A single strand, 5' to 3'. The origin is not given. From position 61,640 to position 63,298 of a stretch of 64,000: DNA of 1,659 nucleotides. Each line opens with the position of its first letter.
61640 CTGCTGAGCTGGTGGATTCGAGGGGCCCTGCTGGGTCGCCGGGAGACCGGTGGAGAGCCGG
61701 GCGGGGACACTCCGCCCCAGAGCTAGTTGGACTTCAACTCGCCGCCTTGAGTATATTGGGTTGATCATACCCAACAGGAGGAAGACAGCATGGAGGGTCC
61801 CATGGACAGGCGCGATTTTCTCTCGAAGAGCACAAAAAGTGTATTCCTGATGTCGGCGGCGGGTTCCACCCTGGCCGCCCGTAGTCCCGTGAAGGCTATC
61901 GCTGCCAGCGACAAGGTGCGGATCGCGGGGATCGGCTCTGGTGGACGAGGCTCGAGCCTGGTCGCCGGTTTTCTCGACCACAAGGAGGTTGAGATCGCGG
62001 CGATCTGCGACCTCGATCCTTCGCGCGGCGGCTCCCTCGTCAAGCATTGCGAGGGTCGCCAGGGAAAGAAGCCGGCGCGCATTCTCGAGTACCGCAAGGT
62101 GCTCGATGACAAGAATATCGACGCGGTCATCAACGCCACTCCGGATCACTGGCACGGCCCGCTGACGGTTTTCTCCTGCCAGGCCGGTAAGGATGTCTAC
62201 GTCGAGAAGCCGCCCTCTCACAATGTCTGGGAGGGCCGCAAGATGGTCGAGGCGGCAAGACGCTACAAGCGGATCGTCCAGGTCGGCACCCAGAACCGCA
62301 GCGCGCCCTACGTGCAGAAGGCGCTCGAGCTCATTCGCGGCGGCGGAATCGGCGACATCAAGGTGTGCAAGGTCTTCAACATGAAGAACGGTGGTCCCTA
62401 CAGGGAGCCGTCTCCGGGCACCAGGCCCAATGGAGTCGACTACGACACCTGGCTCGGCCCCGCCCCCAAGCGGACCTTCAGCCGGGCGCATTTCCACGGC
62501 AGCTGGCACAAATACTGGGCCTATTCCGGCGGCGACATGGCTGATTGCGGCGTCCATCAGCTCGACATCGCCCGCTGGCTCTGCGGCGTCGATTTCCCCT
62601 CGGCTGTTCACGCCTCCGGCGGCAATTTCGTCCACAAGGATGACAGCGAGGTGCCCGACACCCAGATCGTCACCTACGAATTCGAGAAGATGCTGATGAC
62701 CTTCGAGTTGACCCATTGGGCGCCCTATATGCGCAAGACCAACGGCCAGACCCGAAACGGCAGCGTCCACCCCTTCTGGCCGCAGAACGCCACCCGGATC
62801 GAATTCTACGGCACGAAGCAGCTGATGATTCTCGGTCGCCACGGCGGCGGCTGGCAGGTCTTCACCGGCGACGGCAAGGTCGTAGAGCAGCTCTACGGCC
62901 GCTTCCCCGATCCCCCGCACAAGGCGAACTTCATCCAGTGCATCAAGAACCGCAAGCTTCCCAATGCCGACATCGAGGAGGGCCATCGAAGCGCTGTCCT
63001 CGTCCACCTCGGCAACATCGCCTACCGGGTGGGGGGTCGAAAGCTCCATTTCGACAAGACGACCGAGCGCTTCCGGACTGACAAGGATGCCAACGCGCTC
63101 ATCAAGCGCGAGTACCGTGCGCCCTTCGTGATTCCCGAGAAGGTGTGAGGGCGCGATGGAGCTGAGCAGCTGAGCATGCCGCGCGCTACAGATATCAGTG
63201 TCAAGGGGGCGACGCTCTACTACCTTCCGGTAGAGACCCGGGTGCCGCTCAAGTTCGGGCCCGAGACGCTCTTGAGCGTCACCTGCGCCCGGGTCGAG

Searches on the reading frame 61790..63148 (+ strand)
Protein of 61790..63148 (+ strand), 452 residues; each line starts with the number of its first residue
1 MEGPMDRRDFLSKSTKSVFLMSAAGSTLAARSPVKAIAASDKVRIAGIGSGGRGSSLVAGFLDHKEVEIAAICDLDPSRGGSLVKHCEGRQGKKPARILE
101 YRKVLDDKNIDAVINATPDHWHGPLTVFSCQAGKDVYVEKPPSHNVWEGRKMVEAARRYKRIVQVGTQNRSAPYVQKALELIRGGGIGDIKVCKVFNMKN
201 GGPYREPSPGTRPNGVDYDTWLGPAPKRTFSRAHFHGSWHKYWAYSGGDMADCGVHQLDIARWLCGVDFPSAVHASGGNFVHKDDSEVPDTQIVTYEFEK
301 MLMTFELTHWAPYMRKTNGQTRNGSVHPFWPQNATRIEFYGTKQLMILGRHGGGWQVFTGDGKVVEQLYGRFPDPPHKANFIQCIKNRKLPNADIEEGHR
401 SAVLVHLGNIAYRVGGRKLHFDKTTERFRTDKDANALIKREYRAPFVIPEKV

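Call 38: find_encoding_contigs(protein=window:61790-63148:+, flank=10000, max_places=4)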
Protein window:61790-63148:+ (452 aa): 6 contigs read that carry it; 4 places shown.
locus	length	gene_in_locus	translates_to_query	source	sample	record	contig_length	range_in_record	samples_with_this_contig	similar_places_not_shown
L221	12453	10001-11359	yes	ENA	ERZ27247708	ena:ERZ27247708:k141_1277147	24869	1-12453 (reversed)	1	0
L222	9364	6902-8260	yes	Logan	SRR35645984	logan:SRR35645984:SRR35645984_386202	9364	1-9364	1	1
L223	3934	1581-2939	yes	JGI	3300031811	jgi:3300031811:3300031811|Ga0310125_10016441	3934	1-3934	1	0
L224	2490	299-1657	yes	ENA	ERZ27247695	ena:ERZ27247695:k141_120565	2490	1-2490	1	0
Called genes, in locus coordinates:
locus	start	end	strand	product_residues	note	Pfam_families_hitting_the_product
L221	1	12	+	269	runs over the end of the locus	PF14018:DUF4234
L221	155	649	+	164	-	PF14018:DUF4234 (weak)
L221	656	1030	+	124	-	PF10825:DUF2752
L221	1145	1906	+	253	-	PF01011:PQQ (faint), PF13360:PQQ_2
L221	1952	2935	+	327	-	-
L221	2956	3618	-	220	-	PF00005:ABC_tran, PF13304:AAA_21 (faint)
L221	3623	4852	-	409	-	-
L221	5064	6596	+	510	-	PF01547:SBP_bac_1 (faint), PF13531:SBP_bac_11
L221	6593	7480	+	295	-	PF00528:BPD_transp_1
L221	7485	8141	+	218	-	PF00005:ABC_tran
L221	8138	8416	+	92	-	PF02597:ThiS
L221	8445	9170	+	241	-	PF00899:ThiF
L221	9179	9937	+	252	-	PF09335:VTT_dom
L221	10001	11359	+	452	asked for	PF01408:GFO_IDH_MocA, PF02894:GFO_IDH_MocA_C, PF19051:GFO_IDH_MocA_C2, PF22725:GFO_IDH_MocA_C3, PF19051:GFO_IDH_MocA_C2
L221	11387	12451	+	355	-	?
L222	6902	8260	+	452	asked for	PF01408:GFO_IDH_MocA, PF02894:GFO_IDH_MocA_C, PF19051:GFO_IDH_MocA_C2, PF22725:GFO_IDH_MocA_C3, PF19051:GFO_IDH_MocA_C2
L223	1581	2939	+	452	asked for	PF01408:GFO_IDH_MocA, PF02894:GFO_IDH_MocA_C, PF19051:GFO_IDH_MocA_C2, PF22725:GFO_IDH_MocA_C3, PF19051:GFO_IDH_MocA_C2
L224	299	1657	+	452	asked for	PF01408:GFO_IDH_MocA, PF02894:GFO_IDH_MocA_C, PF19051:GFO_IDH_MocA_C2, PF22725:GFO_IDH_MocA_C3, PF19051:GFO_IDH_MocA_C2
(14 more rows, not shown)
